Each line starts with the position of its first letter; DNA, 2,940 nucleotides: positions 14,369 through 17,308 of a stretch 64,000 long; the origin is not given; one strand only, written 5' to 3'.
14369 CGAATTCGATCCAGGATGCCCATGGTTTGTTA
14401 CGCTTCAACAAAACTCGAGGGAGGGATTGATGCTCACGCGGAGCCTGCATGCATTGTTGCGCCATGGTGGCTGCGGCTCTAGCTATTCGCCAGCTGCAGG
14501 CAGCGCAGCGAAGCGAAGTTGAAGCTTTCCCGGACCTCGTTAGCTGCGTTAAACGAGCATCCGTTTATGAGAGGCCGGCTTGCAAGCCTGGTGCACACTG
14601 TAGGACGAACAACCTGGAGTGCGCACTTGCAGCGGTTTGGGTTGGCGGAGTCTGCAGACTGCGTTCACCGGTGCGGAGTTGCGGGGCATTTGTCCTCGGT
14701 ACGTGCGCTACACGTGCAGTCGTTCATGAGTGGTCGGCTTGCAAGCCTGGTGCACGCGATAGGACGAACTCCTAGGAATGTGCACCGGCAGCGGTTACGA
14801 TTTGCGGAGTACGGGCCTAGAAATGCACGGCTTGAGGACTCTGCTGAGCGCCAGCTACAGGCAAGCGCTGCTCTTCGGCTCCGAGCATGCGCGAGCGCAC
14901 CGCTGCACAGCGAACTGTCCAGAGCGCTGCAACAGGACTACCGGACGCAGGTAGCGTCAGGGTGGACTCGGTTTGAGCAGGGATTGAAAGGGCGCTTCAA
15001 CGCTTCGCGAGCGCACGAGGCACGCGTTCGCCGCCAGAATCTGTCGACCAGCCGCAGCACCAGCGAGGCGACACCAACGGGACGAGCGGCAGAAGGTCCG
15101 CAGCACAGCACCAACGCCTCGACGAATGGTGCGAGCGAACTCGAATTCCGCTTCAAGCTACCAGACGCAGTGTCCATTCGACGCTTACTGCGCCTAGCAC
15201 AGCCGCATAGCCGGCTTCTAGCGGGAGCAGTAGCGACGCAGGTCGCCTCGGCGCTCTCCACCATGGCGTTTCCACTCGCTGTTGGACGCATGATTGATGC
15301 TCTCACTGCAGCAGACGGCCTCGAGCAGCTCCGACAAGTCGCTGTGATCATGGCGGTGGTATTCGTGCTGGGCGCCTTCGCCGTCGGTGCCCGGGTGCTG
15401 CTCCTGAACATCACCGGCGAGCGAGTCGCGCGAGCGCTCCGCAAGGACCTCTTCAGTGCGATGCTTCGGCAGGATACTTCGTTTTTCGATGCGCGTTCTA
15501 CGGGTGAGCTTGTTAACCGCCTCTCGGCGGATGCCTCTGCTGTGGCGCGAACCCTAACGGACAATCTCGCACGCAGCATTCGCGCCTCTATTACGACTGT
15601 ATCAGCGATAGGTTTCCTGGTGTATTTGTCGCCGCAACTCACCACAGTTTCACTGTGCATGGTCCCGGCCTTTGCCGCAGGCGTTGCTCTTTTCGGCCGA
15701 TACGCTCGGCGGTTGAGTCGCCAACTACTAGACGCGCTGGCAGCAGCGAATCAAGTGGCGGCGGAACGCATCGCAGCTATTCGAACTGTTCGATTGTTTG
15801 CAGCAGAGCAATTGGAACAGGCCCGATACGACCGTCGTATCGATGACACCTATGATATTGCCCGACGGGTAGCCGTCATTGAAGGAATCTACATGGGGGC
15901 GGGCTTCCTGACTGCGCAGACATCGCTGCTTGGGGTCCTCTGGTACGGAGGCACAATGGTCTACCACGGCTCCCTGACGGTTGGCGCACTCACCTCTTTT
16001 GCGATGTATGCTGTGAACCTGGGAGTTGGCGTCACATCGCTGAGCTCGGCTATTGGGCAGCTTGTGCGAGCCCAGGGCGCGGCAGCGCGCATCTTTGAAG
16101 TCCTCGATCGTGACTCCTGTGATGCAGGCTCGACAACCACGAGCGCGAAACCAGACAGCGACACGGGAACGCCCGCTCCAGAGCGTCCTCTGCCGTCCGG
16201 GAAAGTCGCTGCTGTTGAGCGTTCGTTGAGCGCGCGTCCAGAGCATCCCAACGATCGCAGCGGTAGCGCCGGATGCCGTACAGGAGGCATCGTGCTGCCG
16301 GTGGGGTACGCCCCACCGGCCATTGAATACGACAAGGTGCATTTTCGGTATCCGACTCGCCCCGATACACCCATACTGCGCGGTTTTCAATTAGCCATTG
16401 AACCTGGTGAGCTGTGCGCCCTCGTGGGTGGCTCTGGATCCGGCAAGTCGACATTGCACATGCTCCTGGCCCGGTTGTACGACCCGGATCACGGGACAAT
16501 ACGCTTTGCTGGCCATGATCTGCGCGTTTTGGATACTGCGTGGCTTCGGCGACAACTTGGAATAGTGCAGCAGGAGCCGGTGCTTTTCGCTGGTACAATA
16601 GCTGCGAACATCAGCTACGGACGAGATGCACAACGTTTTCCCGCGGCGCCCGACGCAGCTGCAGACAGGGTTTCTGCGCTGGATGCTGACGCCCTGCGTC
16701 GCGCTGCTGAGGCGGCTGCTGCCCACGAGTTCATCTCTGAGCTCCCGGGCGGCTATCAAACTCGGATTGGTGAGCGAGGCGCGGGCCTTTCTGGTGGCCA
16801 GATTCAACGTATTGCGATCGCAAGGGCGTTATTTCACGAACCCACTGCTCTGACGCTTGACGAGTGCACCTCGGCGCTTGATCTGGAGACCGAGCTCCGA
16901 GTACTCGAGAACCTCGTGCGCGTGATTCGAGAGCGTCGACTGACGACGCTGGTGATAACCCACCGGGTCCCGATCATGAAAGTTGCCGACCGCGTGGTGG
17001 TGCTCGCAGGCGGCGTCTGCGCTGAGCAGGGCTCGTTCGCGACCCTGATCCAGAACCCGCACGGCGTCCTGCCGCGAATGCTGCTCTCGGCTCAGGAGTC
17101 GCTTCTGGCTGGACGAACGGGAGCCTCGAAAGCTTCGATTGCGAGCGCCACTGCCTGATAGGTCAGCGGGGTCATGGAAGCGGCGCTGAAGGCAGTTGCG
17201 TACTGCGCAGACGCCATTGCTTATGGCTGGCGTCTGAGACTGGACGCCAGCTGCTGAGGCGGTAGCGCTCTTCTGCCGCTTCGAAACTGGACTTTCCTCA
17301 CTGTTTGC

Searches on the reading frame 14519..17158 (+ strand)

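Call 69: search_protein_families(library=pfam, proteins=[window:14519-17158:+], max_evalue=0.001)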
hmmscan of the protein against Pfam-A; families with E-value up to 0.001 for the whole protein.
window:14519-17158:+ (879 aa): 2 families
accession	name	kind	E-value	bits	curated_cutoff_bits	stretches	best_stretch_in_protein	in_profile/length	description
PF00664.28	ABC_membrane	-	7.2e-59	200.2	28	1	238-498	5-267/274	ABC transporter transmembrane region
PF00005.33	ABC_tran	-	5.6e-29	101.9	25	1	621-785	2-137/137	ABC transporter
